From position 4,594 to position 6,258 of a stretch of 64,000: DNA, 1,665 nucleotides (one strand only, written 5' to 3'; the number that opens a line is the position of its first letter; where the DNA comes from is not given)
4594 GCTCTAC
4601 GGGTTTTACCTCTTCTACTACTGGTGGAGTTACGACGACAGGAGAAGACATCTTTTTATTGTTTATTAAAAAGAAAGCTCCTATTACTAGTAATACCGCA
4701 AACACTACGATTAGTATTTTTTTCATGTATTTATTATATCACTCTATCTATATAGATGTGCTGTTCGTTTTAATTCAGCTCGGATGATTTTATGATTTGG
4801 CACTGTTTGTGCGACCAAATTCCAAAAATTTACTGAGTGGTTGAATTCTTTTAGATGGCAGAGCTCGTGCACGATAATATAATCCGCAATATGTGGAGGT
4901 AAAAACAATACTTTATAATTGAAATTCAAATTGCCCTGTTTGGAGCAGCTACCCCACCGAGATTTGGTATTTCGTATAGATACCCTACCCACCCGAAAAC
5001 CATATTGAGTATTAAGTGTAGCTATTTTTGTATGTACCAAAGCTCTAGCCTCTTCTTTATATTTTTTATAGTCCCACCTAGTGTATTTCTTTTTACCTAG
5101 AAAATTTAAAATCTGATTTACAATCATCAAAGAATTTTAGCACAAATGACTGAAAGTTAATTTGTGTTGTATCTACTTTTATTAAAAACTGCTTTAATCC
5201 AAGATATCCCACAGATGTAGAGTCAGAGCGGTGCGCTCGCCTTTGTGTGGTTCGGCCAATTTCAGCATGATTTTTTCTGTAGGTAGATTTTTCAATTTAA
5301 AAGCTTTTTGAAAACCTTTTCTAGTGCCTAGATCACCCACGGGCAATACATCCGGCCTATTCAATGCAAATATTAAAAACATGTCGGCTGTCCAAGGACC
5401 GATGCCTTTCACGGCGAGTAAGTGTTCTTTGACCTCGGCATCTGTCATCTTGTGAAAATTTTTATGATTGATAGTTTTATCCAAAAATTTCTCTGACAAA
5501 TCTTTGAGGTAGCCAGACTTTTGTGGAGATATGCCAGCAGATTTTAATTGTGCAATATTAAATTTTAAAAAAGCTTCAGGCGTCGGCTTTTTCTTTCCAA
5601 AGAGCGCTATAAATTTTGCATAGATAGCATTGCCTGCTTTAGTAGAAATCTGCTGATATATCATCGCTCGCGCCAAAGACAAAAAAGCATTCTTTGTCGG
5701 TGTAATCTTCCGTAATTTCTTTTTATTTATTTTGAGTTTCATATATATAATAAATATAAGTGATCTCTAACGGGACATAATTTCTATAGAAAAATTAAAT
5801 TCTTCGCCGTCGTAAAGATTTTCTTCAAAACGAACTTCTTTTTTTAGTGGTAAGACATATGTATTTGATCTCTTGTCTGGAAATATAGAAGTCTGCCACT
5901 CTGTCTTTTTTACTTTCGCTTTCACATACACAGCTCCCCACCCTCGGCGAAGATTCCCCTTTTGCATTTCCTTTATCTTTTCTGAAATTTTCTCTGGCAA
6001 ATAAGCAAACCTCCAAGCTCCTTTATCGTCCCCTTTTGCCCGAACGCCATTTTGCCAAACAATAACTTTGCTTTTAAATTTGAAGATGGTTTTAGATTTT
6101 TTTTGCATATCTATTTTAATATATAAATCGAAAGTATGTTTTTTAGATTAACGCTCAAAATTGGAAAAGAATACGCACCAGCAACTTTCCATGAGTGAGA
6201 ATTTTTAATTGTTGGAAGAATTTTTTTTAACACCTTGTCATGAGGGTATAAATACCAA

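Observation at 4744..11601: Roughly 6 kb defence island bracketed by duplicated DUF45/YgjP-like metallopeptidase genes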

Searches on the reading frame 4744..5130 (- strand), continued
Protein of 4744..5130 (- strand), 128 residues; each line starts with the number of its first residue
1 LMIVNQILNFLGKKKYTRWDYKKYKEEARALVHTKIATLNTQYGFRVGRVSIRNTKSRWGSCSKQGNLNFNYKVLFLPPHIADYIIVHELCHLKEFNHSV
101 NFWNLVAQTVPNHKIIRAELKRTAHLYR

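Call 43: find_encoding_contigs(protein=P0125, flank=10000, max_places=3)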
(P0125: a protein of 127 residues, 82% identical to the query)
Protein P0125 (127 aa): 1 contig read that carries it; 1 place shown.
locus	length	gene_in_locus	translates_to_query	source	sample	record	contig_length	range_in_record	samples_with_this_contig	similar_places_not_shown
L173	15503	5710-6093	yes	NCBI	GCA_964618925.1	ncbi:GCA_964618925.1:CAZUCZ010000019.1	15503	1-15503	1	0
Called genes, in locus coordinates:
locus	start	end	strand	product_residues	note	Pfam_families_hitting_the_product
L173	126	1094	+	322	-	PF00413:Peptidase_M10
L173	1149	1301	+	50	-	-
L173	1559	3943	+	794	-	-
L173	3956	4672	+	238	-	PF06414:Zeta_toxin, PF13671:AAA_33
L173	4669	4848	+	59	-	-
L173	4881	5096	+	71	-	-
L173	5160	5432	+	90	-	PF08922:DUF1905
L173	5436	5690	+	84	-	PF01541:GIY-YIG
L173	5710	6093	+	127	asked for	PF01863:YgjP-like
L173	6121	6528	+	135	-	PF03073:TspO_MBR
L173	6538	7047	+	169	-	-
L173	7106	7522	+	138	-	PF08570:DUF1761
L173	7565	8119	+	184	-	-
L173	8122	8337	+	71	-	-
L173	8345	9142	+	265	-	PF02086:MethyltransfD12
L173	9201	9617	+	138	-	PF08570:DUF1761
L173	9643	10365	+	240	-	PF01988:VIT1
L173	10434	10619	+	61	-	PF18930:DUF5679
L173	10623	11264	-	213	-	PF00300:His_Phos_1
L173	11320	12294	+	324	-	PF00389:2-Hacid_dh, PF02826:2-Hacid_dh_C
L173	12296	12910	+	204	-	PF00300:His_Phos_1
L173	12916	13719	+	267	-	PF00224:PK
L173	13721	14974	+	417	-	PF03952:Enolase_N, PF00113:Enolase_C, PF13378:MR_MLE_C, PF07476:MAAL_C (weak)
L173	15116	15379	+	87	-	-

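Call 53: search_solved_structures(query=window:4744-5127:-, max_evalue=1)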
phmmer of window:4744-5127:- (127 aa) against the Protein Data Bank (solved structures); distinct sequences matched with E-value up to 1: 3.
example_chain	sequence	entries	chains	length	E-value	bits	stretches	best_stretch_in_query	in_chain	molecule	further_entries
4jiu_A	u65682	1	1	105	0.00024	24.3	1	48-116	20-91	Proabylysin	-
4jix_A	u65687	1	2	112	0.012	18.8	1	24-120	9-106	Projannalysin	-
9ygm_Lf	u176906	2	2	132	0.59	13.4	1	54-100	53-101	60S ribosomal protein eL32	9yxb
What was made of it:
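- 4744..5130 (-): DUF45 copy A: a 127/128-aa minimal HExxH metallopeptidase (YgjP-like, C-terminal half of the profile only). This is the copy with many orthologs in related genomes. Weak match to proabylysin 4jiu, E 2.4e-4 (call 53).
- On Minigluzincins: phmmer E 2.4e-4 and 0.012 (call 53).
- Closest known: Minigluzincins. Same: Similar size (105-127 aa), soluble minimal HExxH scaffold, and detectable sequence similarity (E 2.4e-4 and 0.012, call 53).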

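Call 56: search_protein_families(library=pfam, proteins=[L169:3-668:+, L169:1284-1850:+, L173:1559-3943:+, L173:4881-5096:+, L173:6538-7047:+], max_evalue=0.01)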
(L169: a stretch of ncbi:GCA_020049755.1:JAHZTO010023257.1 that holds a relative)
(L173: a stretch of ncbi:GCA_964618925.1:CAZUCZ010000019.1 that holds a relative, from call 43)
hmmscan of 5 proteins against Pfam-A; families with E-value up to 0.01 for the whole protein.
L169:3-668:+ (221 aa): 3 families
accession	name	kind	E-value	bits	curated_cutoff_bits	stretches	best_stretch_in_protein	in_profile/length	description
PF01343.23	Peptidase_S49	-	3e-33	115.4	24.9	1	64-208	3-147/154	Peptidase family S49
PF25145.1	NfeD1b_N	-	3.3e-09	37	40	1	29-121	22-112/189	NfeD1b, N-terminal domain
PF00574.28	CLP_protease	-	0.0011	19.3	20.2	0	22-91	29-98/182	Clp protease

L169:1284-1850:+ (188 aa): 0 families

L173:1559-3943:+ (794 aa): 1 family
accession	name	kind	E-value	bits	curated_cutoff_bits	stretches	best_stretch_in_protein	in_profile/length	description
PF03386.19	ENOD93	-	0.00052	20.3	25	1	85-130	19-65/78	Early nodulin 93 ENOD93 protein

L173:4881-5096:+ (71 aa): 0 families

L173:6538-7047:+ (169 aa): 0 families

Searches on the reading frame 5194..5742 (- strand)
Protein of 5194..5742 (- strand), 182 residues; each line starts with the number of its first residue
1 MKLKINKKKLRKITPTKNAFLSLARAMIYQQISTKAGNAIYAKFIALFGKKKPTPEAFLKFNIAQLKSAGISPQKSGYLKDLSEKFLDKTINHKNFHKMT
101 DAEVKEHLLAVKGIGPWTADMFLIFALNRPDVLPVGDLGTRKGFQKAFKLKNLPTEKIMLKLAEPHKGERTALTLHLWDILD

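Call 6: search_protein_families(library=pfam, proteins=[window:5194-5742:-], max_evalue=0.01)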
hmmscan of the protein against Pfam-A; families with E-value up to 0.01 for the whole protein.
window:5194-5742:- (182 aa): 1 family
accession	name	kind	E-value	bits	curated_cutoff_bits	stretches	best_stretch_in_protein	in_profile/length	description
PF00730.31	HhH-GPD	-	1.5e-16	61.1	26.2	1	25-163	2-102/108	HhH-GPD superfamily base excision DNA repair protein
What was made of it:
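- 5194..5742 (-): HhH-GPD DNA glycosylase. A resident gene with normal GC. Pfam PF00730, E 1.5e-16 (call 6).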

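Call 20: search_protein_families(library=ncbifam, proteins=[window:5194-5742:-], max_evalue=0.01)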
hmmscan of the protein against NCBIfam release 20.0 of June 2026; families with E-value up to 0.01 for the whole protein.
window:5194-5742:- (182 aa): 3 families
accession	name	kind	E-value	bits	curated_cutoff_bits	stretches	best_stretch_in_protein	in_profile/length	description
NF010494.0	PRK13913.1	equivalog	9.8e-06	25.6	192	1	65-129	85-146/220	3-methyladenine DNA glycosylase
TIGR00588.1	ogg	subfamily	2.3e-05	23.7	397.85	1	66-152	178-265/310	8-oxoguanine DNA-glycosylase (ogg)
NF007641.0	PRK10308.1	equivalog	0.00027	20.6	229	1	47-178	141-272/285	DNA-3-methyladenine glycosylase 2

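Call 21: search_protein_families(library=padloc, proteins=[window:5194-5742:-], max_evalue=0.01)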
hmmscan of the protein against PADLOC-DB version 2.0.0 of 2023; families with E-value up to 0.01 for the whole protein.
window:5194-5742:- (182 aa): 0 families

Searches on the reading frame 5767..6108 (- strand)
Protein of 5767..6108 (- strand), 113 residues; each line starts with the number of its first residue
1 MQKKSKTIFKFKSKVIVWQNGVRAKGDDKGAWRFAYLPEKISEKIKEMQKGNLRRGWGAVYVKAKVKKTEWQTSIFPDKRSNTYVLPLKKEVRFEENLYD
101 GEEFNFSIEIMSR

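Call 6: search_protein_families(library=pfam, proteins=[window:5767-6108:-], max_evalue=0.01)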
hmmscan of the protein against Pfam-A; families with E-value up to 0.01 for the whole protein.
window:5767-6108:- (113 aa): 1 family
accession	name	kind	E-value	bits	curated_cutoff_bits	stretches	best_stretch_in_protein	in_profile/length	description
PF08922.17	DUF1905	-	1.2e-17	64.2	24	1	13-106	3-79/81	Domain of unknown function (DUF1905)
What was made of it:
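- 5767..6108 (-): DUF1905 protein. A resident gene with normal GC. Different low-GC islands abut its upstream junction in different genomes. Pfam PF08922 (call 6).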

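Call 12: find_encoding_contigs(protein=window:5767-6108:-, flank=10000, max_places=10)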
Protein window:5767-6108:- (113 aa): 1 contig read that carries it; 1 place shown.
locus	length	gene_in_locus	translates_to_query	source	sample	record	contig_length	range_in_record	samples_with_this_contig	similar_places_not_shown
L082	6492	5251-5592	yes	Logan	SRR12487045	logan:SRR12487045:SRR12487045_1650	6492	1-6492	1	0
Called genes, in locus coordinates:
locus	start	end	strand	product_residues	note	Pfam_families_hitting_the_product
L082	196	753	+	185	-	PF04307:YdjM (weak)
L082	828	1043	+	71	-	-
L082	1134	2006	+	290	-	PF01555:N6_N4_Mtase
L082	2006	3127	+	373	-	PF01555:N6_N4_Mtase, PF02086:MethyltransfD12 (faint), PF01170:UPF0020 (faint), PF01555:N6_N4_Mtase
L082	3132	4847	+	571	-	-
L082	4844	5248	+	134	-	-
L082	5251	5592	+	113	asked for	PF08922:DUF1905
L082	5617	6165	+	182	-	PF00730:HhH-GPD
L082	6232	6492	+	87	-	?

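Call 20: search_protein_families(library=ncbifam, proteins=[window:5767-6108:-], max_evalue=0.01)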
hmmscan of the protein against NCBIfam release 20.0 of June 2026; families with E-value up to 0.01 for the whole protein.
window:5767-6108:- (113 aa): 0 families

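Call 21: search_protein_families(library=padloc, proteins=[window:5767-6108:-], max_evalue=0.01)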
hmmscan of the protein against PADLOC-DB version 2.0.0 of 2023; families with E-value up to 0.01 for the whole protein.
window:5767-6108:- (113 aa): 0 families
